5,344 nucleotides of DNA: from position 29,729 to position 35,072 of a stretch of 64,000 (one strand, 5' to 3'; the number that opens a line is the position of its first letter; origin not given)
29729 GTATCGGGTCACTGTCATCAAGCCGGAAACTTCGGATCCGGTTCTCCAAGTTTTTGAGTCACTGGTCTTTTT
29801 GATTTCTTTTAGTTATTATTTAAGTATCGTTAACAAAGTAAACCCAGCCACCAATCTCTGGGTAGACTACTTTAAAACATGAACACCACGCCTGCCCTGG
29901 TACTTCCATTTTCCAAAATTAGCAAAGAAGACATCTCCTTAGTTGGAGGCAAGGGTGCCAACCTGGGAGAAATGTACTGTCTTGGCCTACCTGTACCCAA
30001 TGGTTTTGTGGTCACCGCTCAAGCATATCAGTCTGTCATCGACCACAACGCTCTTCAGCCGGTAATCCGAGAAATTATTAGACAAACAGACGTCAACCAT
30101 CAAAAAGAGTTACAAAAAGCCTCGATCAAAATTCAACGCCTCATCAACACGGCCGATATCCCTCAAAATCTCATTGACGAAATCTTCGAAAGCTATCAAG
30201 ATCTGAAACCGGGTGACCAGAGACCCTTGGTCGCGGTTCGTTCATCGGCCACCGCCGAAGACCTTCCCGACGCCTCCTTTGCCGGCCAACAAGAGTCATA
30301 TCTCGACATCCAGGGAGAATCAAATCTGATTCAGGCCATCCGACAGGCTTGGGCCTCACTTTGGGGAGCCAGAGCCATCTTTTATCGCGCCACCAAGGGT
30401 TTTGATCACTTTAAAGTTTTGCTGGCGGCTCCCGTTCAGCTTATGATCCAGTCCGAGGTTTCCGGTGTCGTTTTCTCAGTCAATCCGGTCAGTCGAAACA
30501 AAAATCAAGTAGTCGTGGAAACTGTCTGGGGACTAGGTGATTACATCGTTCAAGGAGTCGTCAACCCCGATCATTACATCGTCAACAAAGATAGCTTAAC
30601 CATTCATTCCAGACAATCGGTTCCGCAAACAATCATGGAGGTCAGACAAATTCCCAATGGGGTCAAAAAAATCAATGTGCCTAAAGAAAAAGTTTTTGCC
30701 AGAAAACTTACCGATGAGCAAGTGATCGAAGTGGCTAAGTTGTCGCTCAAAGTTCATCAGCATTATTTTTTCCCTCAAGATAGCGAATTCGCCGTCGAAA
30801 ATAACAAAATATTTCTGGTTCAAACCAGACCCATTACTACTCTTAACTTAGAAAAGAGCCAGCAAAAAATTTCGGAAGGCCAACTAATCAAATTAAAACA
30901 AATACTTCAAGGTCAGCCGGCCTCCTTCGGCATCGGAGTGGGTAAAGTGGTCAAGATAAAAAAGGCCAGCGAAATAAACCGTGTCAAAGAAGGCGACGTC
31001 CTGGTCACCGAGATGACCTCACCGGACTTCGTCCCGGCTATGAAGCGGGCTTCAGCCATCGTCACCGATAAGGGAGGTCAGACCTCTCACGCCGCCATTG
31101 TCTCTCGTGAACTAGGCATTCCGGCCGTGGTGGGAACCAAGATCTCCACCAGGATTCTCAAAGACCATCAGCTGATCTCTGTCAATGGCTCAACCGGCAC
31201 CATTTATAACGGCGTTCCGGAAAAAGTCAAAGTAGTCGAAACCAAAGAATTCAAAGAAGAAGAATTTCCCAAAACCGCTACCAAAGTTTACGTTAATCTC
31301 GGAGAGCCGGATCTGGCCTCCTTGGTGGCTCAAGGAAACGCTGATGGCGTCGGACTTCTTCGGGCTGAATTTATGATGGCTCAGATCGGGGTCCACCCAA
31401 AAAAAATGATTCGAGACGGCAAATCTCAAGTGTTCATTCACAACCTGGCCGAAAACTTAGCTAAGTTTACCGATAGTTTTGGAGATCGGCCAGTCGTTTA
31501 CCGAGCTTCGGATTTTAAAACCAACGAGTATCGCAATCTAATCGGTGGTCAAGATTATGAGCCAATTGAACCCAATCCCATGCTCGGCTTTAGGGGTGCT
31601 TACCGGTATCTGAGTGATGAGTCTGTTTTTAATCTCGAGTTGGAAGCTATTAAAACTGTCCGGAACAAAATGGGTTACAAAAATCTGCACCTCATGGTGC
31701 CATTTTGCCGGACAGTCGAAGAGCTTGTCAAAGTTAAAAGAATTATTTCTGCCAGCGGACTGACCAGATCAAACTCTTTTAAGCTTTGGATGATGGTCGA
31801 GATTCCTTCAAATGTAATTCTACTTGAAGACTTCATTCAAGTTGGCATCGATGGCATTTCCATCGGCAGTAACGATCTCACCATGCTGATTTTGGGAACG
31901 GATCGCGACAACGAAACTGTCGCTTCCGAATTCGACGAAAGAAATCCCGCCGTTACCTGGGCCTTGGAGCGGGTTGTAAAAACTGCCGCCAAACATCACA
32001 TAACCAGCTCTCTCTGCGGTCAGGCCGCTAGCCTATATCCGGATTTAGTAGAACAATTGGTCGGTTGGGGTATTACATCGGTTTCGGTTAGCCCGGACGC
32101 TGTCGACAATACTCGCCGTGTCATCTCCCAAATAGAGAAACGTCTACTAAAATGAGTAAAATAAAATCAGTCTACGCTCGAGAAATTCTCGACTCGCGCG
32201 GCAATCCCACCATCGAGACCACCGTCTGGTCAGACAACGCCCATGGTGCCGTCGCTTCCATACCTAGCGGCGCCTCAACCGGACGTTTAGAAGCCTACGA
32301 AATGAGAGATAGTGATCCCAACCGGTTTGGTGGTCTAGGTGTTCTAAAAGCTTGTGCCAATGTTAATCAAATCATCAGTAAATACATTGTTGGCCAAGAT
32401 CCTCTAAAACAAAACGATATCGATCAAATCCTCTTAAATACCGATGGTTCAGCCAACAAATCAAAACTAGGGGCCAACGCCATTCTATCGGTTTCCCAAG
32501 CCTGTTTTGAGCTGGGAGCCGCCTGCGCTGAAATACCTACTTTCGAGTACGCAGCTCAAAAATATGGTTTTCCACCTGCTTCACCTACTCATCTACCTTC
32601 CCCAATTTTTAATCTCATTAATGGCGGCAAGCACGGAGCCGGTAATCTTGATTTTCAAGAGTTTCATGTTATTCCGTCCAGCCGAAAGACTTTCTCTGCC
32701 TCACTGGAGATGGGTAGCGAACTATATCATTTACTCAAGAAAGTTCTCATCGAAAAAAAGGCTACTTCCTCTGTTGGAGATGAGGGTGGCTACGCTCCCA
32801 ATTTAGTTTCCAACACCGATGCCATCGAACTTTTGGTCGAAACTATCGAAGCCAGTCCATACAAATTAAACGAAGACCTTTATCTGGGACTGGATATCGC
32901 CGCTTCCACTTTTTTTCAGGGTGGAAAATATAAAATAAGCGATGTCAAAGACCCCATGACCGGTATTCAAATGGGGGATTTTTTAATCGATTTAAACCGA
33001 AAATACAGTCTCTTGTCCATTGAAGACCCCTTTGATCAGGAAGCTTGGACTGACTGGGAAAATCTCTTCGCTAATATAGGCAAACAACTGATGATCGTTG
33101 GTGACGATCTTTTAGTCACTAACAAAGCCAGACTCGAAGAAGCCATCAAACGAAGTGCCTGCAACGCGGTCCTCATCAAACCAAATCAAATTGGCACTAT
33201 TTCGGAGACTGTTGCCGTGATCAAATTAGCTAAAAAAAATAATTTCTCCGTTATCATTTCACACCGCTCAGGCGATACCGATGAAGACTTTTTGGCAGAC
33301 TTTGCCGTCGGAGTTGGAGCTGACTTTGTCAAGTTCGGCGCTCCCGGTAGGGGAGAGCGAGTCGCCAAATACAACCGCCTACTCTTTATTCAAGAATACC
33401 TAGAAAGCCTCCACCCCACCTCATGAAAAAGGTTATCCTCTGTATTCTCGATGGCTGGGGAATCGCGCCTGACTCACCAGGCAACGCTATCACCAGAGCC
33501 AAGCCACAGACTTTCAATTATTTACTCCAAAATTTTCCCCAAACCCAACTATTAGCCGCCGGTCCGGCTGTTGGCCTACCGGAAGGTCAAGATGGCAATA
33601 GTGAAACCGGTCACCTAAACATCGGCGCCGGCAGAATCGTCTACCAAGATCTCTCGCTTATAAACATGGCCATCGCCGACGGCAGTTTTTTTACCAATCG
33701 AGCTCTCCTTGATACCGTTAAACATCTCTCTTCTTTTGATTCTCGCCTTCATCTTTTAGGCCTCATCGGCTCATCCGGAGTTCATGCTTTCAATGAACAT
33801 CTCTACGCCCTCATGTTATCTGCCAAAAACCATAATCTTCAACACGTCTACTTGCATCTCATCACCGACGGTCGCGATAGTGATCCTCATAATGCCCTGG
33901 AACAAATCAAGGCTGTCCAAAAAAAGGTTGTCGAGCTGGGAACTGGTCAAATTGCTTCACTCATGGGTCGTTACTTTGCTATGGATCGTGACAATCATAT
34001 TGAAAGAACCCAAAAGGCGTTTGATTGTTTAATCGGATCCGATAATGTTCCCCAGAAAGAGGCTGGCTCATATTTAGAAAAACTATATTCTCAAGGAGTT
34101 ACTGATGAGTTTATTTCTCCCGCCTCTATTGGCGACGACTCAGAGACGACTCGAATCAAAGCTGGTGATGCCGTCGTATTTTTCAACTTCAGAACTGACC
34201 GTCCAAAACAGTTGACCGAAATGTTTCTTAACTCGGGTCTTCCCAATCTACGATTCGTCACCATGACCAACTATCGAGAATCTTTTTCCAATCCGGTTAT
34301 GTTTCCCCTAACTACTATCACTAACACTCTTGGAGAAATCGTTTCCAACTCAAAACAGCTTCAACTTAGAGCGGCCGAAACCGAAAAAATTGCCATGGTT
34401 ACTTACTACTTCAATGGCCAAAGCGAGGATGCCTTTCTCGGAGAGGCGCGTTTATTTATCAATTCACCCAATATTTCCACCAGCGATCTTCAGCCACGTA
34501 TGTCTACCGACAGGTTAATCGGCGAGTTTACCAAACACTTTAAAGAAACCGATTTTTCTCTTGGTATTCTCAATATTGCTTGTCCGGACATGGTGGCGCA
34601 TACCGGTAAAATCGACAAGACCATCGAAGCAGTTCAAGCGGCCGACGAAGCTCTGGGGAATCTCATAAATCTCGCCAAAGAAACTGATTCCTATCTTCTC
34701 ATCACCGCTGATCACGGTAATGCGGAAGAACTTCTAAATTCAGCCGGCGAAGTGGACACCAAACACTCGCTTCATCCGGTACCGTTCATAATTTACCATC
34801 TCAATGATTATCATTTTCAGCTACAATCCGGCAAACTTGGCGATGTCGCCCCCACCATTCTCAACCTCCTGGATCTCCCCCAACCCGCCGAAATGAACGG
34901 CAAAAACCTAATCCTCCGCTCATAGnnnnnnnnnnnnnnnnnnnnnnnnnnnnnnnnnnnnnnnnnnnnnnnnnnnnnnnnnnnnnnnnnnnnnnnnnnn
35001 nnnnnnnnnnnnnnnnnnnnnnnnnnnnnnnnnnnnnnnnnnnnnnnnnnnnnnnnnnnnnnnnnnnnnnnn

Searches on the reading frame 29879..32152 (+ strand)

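Call 42: search_protein_families(library=pfam, proteins=[window:29879-32152:+], max_evalue=0.0001)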
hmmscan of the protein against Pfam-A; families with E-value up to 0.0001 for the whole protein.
window:29879-32152:+ (758 aa): 3 families
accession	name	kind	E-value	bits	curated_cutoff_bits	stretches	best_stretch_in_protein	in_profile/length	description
PF01326.24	PPDK_N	-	1.4e-103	347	27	1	20-331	2-321/328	Pyruvate phosphate dikinase, AMP/ATP-binding domain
PF02896.24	PEP-utilizers_C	-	1.2e-65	222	22.8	1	457-753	9-292/293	PEP-utilising enzyme, PEP-binding domain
PF00391.29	PEP-utilizers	-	3.4e-27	94.3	23.1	1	370-440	2-72/72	PEP-utilising enzyme, mobile domain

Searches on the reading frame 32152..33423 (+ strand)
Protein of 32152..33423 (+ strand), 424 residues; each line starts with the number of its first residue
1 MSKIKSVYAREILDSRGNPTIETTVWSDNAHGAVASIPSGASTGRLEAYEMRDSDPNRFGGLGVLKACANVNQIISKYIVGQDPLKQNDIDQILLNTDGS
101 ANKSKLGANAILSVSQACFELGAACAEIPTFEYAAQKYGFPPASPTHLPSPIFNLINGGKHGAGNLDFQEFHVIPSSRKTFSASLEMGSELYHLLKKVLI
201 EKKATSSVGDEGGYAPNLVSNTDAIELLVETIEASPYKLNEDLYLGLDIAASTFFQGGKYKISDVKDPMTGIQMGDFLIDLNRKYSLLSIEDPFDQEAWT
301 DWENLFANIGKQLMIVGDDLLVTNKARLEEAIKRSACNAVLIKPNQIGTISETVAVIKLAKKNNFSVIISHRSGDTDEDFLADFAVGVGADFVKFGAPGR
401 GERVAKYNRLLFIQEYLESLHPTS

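Call 42: search_protein_families(library=pfam, proteins=[window:32152-33423:+], max_evalue=0.0001)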
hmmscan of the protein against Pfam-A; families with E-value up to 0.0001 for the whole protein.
window:32152-33423:+ (424 aa): 2 families
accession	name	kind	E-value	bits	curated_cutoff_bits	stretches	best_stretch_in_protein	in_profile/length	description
PF00113.28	Enolase_C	-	4.2e-90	302.5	21.5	1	147-418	3-282/296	Enolase, C-terminal TIM barrel domain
PF03952.21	Enolase_N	-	5.4e-46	156.5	35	1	4-133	1-130/131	Enolase, N-terminal domain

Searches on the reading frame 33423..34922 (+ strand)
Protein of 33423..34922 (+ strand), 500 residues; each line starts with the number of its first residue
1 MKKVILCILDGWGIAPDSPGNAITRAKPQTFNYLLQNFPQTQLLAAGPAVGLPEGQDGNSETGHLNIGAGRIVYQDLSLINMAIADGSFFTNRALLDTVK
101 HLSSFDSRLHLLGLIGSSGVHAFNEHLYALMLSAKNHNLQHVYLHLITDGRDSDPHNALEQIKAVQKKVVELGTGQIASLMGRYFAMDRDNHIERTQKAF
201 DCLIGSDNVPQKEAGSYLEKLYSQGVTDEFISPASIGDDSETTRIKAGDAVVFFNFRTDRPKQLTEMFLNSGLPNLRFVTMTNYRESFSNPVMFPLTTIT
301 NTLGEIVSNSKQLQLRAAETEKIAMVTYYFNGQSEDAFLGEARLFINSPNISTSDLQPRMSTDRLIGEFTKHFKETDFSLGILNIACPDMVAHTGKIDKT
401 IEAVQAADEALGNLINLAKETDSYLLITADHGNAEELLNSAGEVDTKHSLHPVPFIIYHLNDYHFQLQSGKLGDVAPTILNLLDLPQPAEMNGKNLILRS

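Call 42: search_protein_families(library=pfam, proteins=[window:33423-34922:+], max_evalue=0.0001)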
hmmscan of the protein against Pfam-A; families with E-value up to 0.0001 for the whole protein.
window:33423-34922:+ (500 aa): 2 families
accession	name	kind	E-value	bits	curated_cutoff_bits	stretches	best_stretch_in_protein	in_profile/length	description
PF06415.18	iPGM_N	-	1.1e-64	218.4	27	1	80-285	1-216/217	BPG-independent PGAM N-terminus (iPGM_N)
PF01676.23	Metalloenzyme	-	1.1e-61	209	24.3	1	2-485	1-250/252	Metalloenzyme superfamily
